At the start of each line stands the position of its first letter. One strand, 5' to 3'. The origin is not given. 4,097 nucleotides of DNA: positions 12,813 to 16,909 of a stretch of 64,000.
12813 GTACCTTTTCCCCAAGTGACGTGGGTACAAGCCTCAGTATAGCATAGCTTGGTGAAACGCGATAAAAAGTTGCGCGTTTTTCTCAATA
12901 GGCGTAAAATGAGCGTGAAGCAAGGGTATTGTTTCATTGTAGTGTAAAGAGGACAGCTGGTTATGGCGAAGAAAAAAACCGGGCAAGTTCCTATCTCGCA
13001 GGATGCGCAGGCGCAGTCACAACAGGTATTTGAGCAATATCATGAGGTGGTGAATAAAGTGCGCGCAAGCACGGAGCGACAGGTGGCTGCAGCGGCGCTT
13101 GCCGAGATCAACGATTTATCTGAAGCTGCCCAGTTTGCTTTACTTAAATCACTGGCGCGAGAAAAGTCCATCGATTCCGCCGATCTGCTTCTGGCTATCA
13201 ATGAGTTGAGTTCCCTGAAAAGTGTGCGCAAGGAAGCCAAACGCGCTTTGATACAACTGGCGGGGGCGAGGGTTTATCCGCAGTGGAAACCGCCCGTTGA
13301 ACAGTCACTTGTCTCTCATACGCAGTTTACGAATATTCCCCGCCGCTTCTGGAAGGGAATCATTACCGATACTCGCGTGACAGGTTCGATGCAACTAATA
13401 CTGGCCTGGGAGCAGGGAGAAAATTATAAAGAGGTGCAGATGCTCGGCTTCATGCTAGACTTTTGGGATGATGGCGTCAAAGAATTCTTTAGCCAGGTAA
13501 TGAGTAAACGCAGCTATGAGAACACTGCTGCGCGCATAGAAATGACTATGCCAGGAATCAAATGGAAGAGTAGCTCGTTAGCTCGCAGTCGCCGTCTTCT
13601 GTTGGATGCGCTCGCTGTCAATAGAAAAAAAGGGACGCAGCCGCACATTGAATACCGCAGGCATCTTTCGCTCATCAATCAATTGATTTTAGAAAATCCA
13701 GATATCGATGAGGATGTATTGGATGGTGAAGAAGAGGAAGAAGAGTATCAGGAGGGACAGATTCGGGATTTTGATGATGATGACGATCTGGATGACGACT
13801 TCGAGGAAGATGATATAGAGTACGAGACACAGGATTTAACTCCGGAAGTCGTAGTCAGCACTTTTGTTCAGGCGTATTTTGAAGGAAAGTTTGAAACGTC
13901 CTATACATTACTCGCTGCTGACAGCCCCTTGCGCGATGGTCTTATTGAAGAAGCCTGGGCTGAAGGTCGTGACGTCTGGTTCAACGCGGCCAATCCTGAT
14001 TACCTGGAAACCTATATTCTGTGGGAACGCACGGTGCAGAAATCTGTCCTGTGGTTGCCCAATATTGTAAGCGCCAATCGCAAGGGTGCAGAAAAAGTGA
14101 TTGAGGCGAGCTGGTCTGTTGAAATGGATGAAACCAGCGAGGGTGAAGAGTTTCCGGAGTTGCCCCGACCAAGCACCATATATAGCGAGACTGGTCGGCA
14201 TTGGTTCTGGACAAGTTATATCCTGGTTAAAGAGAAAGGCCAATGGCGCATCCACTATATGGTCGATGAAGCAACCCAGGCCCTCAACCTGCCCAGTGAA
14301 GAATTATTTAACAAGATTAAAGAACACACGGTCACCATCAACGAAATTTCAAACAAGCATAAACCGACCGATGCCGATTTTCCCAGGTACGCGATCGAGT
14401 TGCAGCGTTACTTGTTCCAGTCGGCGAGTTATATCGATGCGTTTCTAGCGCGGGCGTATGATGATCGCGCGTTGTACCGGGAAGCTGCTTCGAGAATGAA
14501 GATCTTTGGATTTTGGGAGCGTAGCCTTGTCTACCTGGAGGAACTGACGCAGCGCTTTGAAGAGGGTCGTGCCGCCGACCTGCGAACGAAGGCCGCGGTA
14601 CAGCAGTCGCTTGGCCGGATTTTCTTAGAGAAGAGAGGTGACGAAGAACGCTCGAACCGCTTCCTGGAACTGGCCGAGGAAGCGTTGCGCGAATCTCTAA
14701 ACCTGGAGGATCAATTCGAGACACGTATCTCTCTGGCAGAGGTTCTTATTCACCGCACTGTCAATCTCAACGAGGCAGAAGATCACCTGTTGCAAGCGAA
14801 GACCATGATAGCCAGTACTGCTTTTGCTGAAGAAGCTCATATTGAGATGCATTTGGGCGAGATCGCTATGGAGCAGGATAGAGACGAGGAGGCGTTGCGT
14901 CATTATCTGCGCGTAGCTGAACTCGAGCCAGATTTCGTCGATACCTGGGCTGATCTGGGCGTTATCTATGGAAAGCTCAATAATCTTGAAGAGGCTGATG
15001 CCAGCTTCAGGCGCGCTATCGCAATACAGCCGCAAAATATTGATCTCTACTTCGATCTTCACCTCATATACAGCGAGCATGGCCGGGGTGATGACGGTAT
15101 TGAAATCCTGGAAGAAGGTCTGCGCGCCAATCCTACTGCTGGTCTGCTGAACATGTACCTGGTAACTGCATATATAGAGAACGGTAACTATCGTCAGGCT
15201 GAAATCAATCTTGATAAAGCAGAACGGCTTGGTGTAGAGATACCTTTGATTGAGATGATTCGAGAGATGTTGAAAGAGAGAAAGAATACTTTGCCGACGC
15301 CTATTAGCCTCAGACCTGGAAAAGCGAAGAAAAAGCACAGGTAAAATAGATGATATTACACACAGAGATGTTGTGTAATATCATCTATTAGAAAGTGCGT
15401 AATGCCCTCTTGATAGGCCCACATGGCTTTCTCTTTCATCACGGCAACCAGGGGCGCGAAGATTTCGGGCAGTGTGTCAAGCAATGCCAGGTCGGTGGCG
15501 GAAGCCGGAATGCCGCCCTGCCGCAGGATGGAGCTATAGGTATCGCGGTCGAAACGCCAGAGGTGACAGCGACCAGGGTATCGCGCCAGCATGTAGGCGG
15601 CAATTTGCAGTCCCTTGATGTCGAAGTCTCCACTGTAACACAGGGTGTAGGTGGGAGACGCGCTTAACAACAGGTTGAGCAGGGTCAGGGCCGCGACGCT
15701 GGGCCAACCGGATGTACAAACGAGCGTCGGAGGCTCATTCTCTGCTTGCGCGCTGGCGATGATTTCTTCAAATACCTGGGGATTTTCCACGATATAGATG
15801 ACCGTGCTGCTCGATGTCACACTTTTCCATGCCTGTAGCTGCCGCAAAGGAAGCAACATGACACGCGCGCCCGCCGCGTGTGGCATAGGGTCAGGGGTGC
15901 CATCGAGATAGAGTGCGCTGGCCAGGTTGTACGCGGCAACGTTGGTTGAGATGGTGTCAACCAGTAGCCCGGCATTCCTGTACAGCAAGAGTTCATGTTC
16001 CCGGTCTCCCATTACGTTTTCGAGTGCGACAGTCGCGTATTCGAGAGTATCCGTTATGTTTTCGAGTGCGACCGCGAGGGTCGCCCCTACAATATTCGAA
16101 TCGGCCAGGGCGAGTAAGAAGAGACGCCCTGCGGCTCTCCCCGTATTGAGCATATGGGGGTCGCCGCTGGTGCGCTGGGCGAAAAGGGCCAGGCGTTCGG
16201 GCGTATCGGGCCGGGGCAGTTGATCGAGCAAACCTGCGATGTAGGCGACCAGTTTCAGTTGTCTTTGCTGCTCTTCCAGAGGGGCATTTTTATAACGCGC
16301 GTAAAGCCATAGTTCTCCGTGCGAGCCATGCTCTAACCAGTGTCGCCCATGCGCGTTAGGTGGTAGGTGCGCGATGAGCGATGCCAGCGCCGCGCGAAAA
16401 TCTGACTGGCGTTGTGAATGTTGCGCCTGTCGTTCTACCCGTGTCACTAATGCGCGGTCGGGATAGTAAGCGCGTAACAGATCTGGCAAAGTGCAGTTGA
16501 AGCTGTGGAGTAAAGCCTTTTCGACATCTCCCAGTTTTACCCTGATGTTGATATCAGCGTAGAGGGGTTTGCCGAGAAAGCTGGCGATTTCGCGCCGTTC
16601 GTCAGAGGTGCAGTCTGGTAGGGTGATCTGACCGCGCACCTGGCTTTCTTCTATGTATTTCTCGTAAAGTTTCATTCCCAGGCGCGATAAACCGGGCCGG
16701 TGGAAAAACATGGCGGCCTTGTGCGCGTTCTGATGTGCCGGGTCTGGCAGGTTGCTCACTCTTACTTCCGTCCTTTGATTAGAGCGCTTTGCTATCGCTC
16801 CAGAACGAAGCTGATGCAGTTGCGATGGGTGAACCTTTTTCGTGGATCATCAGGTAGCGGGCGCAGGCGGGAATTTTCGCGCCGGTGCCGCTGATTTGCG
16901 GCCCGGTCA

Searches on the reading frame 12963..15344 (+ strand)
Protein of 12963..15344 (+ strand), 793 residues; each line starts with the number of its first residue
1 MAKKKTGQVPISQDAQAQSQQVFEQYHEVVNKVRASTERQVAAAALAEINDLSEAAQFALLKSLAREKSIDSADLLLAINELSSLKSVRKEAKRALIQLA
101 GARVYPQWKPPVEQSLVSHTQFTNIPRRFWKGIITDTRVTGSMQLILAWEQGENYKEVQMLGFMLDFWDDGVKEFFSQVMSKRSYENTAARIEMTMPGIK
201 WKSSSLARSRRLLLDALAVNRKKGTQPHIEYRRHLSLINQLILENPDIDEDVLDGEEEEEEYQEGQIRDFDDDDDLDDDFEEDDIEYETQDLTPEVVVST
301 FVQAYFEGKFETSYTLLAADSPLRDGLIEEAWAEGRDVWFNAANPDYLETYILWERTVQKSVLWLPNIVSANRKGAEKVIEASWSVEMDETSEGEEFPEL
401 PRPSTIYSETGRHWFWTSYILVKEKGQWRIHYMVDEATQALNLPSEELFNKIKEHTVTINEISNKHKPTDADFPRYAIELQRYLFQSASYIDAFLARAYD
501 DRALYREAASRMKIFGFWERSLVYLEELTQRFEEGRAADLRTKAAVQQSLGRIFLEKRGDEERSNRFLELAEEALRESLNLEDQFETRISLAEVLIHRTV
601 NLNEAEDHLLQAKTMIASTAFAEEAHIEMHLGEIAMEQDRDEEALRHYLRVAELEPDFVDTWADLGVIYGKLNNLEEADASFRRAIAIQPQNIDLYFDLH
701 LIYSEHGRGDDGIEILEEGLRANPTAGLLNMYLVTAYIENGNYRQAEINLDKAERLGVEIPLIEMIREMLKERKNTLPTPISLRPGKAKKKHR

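Call 60: search_protein_families(library=pfam, proteins=[window:12963-15344:+], max_evalue=0.000001)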
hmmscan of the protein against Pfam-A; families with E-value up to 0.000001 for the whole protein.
window:12963-15344:+ (793 aa): 8 families
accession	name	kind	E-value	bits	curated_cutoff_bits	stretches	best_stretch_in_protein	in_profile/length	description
PF13414.12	TPR_11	-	5.1e-13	48.9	26.8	0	669-707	4-42/42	TPR repeat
PF00515.34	TPR_1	-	1.7e-12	47.1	27.8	0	660-692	2-34/34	Tetratricopeptide repeat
PF13181.12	TPR_8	-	2.3e-12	46.5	25.7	0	660-692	2-34/34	Tetratricopeptide repeat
PF07719.23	TPR_2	-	1.1e-11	44.3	27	0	660-692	2-34/34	Tetratricopeptide repeat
PF13431.12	TPR_17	-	3.7e-10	39.7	24.4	0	647-678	1-32/34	Tetratricopeptide repeat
PF23914.1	TPR_CcmH_CycH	-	9.1e-08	32.5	42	0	655-747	46-141/158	Cytochrome c-type biogenesis protein H TPR domain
PF13371.12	TPR_9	-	2.8e-07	30.9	35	0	631-695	1-65/73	Tetratricopeptide repeat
PF14559.12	TPR_19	-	7.8e-07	29.8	25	0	705-748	3-46/68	Tetratricopeptide repeat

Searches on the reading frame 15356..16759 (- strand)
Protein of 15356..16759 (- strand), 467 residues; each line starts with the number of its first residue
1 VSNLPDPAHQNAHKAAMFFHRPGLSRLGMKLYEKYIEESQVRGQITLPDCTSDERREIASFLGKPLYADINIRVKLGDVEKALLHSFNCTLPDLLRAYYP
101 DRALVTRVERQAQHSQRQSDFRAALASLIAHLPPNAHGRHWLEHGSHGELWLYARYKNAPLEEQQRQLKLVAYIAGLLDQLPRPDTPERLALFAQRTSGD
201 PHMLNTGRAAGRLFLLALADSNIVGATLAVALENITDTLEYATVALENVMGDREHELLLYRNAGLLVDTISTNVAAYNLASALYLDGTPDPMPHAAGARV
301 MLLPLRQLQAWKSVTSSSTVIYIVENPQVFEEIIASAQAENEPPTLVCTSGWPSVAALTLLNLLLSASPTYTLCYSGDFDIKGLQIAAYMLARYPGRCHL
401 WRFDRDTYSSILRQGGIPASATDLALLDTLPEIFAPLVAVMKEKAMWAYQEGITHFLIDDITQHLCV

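Call 61: search_protein_families(library=padloc, proteins=[window:15356-16759:-], max_evalue=0.00001)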
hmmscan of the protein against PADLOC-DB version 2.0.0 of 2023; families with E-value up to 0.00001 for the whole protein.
window:15356-16759:- (467 aa): 5 families
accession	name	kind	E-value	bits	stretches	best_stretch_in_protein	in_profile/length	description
PDLC00556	JetD2|JetD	-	1e-77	260.1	1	10-463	3-426/430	DUF2220; DUF3322; DUF2399 domain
PDLC00557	JetD2|JetD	-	8.8e-71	237.5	1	11-463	4-419/423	DUF2220; DUF3322; DUF2399 domain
PDLC00555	JetD2|JetD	-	2.2e-27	94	1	189-463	205-463/472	DUF2220; DUF3322; DUF2399 domain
PDLC00533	JetD1|JetD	-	7.8e-08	29.7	1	307-454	256-406/409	DUF2220; DUF3322; DUF2399 domain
PDLC00591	JetD3|JetD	-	4.5e-06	24.2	1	315-396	190-277/350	DUF2239; DUF2220 domain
